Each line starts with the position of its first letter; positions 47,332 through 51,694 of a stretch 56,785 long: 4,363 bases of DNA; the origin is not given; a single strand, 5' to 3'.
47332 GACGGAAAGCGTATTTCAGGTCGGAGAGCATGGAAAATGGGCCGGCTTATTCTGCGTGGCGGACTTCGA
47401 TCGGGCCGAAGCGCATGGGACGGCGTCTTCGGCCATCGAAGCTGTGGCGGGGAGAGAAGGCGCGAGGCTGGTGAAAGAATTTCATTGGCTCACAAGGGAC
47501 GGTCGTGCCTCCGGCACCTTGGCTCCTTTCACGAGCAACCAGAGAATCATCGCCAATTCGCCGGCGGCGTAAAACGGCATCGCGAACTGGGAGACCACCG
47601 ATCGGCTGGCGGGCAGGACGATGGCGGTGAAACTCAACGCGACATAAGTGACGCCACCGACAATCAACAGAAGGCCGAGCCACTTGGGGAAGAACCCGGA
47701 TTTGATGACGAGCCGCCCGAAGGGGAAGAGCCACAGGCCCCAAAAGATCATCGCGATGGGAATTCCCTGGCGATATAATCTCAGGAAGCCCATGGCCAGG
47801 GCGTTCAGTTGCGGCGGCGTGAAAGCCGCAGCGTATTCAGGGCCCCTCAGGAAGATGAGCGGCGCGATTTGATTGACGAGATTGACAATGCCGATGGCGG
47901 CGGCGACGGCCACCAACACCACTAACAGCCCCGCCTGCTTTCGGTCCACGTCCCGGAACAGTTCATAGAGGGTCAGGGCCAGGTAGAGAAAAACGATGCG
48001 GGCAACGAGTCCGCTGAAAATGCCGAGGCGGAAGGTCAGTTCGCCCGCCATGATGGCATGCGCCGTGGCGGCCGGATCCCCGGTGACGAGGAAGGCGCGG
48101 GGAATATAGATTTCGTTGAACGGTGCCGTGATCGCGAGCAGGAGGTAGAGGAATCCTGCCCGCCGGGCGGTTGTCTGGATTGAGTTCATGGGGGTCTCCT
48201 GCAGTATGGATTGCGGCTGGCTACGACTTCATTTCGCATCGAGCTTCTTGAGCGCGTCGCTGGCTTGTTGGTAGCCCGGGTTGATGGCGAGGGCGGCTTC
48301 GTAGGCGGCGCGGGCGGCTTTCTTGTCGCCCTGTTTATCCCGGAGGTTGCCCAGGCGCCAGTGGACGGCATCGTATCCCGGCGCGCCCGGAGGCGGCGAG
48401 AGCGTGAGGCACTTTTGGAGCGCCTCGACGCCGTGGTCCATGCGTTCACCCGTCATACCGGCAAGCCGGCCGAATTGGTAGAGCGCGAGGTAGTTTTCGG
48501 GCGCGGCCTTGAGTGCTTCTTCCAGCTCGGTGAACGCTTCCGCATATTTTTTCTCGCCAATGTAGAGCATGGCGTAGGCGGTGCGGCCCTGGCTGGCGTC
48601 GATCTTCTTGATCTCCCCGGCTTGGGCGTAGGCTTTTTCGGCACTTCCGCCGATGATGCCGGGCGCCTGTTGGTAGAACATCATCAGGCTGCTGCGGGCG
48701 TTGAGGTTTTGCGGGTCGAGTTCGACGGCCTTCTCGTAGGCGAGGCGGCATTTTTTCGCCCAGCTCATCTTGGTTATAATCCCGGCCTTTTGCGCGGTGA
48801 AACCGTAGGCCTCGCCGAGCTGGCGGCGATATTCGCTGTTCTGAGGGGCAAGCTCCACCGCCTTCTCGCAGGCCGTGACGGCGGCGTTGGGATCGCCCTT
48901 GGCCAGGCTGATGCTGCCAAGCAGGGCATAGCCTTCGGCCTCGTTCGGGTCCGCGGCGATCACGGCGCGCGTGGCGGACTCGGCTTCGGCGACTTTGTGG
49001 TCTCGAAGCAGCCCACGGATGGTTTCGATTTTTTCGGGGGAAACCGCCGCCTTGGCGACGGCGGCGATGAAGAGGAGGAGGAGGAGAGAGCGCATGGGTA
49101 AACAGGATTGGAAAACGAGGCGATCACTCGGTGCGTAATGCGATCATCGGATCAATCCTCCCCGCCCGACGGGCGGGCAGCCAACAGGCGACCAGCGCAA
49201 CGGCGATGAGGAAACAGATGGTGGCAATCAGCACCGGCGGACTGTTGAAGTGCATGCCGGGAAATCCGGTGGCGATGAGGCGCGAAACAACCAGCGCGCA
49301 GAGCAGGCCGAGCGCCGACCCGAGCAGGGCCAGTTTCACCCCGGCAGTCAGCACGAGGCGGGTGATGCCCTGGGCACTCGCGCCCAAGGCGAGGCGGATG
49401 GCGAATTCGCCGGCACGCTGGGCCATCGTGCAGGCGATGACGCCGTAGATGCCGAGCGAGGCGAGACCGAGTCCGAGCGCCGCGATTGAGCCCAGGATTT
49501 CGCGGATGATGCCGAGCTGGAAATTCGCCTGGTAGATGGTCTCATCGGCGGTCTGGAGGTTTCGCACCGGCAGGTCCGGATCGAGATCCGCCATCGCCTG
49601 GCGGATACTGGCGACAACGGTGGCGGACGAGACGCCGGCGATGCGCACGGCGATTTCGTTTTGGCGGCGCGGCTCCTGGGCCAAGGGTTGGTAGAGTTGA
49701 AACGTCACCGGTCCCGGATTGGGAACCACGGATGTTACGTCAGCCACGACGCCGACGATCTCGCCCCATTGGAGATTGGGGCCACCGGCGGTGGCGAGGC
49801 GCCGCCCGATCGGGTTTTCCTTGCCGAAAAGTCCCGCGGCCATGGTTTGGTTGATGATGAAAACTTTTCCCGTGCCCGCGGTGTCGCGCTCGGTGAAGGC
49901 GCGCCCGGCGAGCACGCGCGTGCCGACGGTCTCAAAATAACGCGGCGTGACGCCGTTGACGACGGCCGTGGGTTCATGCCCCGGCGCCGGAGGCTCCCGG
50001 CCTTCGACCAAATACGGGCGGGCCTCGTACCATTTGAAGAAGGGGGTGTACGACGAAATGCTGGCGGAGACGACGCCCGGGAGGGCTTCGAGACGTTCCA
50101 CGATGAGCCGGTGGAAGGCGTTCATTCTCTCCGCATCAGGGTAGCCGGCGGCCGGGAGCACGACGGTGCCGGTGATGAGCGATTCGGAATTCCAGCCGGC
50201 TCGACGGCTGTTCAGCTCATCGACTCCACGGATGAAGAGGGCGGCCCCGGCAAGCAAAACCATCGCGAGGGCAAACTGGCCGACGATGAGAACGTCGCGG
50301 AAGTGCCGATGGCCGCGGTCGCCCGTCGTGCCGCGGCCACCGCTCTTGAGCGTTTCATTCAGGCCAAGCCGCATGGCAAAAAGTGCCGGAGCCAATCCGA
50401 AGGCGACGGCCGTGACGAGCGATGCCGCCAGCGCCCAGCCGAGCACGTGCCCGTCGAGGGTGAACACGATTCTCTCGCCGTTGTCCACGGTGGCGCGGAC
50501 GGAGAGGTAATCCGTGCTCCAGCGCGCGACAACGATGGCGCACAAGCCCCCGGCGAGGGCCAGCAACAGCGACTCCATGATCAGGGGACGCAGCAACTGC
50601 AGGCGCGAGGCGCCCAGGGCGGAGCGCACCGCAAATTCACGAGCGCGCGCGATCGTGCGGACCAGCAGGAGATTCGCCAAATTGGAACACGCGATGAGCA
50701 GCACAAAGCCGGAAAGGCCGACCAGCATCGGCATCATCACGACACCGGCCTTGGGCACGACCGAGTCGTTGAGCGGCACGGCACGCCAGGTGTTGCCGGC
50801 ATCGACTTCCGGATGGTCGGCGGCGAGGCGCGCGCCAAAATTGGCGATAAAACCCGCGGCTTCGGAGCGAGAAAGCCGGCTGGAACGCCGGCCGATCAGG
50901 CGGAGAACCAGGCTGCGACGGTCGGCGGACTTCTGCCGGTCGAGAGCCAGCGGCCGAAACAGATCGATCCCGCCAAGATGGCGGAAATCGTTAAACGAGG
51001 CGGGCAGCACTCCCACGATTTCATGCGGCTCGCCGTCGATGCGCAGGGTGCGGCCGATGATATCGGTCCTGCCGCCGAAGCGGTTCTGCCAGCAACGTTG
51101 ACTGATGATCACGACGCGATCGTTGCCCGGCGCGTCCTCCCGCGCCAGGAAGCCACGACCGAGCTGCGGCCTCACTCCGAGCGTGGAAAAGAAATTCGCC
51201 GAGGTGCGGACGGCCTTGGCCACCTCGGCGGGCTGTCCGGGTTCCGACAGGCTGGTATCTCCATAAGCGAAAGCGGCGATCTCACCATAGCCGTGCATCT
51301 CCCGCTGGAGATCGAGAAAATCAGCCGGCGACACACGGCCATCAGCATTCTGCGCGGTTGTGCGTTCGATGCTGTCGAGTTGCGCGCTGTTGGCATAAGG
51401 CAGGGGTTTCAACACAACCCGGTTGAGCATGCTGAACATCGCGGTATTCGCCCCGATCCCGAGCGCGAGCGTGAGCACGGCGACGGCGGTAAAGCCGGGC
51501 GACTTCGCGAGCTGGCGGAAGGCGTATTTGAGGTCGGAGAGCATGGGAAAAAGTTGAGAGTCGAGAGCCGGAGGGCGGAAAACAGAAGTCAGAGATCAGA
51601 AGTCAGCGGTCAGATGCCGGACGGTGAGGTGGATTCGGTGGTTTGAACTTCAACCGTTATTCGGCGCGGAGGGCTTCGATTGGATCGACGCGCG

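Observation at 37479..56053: One adaptor plus one ABC ATPase heading an array of six tandem 'orphan' ADOP double-FtsX permeases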

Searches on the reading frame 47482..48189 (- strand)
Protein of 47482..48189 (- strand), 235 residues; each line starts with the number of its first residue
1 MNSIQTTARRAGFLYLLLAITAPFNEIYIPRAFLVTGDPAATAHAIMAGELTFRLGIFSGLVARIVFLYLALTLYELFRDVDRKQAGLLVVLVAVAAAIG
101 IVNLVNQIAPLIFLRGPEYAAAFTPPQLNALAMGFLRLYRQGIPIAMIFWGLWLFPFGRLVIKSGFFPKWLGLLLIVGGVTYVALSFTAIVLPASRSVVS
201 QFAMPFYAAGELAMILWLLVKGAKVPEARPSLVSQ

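Call 5: search_protein_families(library=ncbifam, proteins=[window:47482-48189:-], max_evalue=0.001)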
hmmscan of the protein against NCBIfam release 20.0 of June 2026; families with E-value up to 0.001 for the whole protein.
window:47482-48189:- (235 aa): 0 families

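Call 6: search_protein_families(library=pfam, proteins=[window:47482-48189:-], max_evalue=0.001)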
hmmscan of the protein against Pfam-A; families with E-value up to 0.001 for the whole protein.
window:47482-48189:- (235 aa): 1 family
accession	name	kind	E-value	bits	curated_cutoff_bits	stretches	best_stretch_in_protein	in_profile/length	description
PF14329.11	DUF4386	-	7.7e-47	160.3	27.6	1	11-222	2-210/210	Domain of unknown function (DUF4386)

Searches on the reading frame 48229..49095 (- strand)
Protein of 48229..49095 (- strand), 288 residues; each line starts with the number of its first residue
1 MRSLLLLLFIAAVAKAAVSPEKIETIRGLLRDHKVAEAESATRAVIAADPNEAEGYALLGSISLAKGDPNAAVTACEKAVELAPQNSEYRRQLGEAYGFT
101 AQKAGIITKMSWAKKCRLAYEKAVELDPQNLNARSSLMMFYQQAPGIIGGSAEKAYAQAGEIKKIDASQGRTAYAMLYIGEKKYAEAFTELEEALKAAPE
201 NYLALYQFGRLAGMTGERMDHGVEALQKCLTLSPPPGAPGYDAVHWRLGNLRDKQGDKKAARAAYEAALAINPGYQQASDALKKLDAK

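Call 5: search_protein_families(library=ncbifam, proteins=[window:48229-49095:-], max_evalue=0.001)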
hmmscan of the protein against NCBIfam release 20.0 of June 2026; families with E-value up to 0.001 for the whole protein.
window:48229-49095:- (288 aa): 9 families
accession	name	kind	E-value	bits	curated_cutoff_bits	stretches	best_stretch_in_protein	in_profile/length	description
NF040959.1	MamA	equivalog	2.1e-17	63.3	200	2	166-266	103-197/204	magnetosome protein MamA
TIGR02917.1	PEP_TPR_lipo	equivalog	5e-15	54.5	312.2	2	29-89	169-229/899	XrtA/PEP-CTERM system TPR-repeat protein PrsT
NF033762.1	social_mot_Tgl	equivalog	5.5e-09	35.7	225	0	118-234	52-167/252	social motility TPR repeat lipoprotein Tgl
TIGR02521.1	type_IV_pilW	equivalog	7.7e-09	35.4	154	0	161-234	24-96/234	type IV pilus biogenesis/stability protein PilW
NF047507.1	TPR_BatC_Lepto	exception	3.9e-06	26.5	175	1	243-283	97-137/214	TPR repeat-containing protein BatC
NF033920.0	C39_PA2778_fam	equivalog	6.9e-06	25.7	150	0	20-96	157-233/255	PA2778 family cysteine peptidase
NF052415.1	T3SS_chap_SctY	equivalog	1e-05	26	70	0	30-87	17-74/106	type III secretion apparatus assembly chaperone SctY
NF033758.1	gliding_GltE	equivalog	9.7e-05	21.5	225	0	245-283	89-127/411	adventurous gliding motility TPR repeat lipoprotein GltE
TIGR00540.1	TPR_hemY_coli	hypoth_equivalog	9.8e-05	21.3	142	0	174-267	300-384/385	heme biosynthesis-associated TPR protein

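Call 6: search_protein_families(library=pfam, proteins=[window:48229-49095:-], max_evalue=0.001)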
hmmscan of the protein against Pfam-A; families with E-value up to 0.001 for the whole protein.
window:48229-49095:- (288 aa): 14 families
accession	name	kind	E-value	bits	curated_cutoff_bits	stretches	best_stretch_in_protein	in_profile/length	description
PF13181.12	TPR_8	-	1.8e-20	71.7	25.7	2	53-86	1-34/34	Tetratricopeptide repeat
PF07719.23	TPR_2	-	6e-19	67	27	2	244-274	3-33/34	Tetratricopeptide repeat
PF00515.34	TPR_1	-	9.7e-15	54.1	27.8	2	53-86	1-34/34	Tetratricopeptide repeat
PF13431.12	TPR_17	-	1e-14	53.9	24.4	0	75-102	1-28/34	Tetratricopeptide repeat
PF13428.12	TPR_14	-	1.7e-14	53.3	23.5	0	172-211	5-44/44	Tetratricopeptide repeat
PF23914.1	TPR_CcmH_CycH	-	5.4e-13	49.5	42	1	37-98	34-95/158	Cytochrome c-type biogenesis protein H TPR domain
PF14559.12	TPR_19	-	5.7e-13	49.4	25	0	179-211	2-34/68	Tetratricopeptide repeat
PF13432.12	TPR_16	-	1.6e-10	41.7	32.7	1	28-86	6-64/65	Tetratricopeptide repeat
PF13414.12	TPR_11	-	2.1e-09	37.4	26.8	0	61-97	2-38/42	TPR repeat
PF13424.12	TPR_12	-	7.8e-07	29.6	30.1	0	222-271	22-74/77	Tetratricopeptide repeat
PF13429.12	TPR_15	-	1.8e-05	24.8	26.2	0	48-92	143-185/280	Tetratricopeptide repeat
PF13176.12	TPR_7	-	0.00018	21.8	27.9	0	57-86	3-32/36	Tetratricopeptide repeat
PF13371.12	TPR_9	-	0.00027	21.3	35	0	30-88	6-64/73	Tetratricopeptide repeat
PF13174.12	TPR_6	-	0.0005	21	26.3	0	246-273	4-31/33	Tetratricopeptide repeat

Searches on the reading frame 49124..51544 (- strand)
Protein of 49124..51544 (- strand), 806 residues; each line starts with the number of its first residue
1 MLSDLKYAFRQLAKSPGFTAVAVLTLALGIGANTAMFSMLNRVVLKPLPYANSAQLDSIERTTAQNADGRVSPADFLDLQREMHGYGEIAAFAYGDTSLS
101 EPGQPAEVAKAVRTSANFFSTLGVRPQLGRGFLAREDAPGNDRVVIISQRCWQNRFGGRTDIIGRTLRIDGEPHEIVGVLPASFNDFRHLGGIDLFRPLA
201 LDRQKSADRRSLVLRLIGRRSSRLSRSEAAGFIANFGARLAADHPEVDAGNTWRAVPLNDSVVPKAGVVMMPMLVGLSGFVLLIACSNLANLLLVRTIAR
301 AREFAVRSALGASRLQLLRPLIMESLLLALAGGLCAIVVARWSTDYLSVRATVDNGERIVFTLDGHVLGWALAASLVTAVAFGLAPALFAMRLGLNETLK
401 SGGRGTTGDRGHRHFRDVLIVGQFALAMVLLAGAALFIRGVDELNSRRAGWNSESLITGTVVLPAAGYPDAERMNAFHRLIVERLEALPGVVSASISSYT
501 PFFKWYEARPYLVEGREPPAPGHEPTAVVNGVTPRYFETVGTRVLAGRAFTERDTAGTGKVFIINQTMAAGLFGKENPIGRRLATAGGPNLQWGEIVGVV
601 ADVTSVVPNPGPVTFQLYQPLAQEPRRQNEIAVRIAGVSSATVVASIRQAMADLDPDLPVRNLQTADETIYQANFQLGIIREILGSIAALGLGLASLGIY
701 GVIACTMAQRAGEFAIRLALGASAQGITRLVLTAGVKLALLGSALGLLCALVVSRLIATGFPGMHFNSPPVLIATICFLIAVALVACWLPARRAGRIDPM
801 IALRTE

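Call 5: search_protein_families(library=ncbifam, proteins=[window:49124-51544:-], max_evalue=0.001)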
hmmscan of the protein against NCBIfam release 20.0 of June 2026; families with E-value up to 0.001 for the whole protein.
window:49124-51544:- (806 aa): 6 families
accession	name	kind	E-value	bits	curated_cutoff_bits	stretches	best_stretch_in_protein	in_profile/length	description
TIGR03434.1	ADOP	subfamily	2.6e-241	803.1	622.3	1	2-806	2-803/803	ADOP family duplicated permease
NF007826.0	PRK10535.1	equivalog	4.5e-25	88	966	2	527-805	367-647/648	macrolide ABC transporter ATP-binding protein/permease MacB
TIGR02212.1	lolCE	equivalog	9.1e-10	38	362.45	1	630-755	221-340/411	lipoprotein-releasing ABC transporter permease subunit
NF038008.1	ABC_perm_DarB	equivalog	2.9e-05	22.2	700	1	273-502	275-491/777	darobactin export ABC transporter permease subunit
NF008357.0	PRK11146.1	exception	3.5e-05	22.8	439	0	677-801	265-409/414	lipoprotein-releasing ABC transporter permease subunit LolE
TIGR02213.1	lolE_release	exception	0.0001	21.3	540.35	1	648-756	236-341/411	lipoprotein-releasing ABC transporter permease subunit LolE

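Call 6: search_protein_families(library=pfam, proteins=[window:49124-51544:-], max_evalue=0.001)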
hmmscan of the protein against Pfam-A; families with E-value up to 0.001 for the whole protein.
window:49124-51544:- (806 aa): 2 families
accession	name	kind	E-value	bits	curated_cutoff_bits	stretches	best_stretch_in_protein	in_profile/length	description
PF12704.14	MacB_PCD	-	1.3e-35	124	27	2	19-202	1-176/207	MacB-like periplasmic core domain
PF02687.27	FtsX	-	1.3e-22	80.6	25.5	2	277-393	3-118/120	FtsX-like permease C-terminal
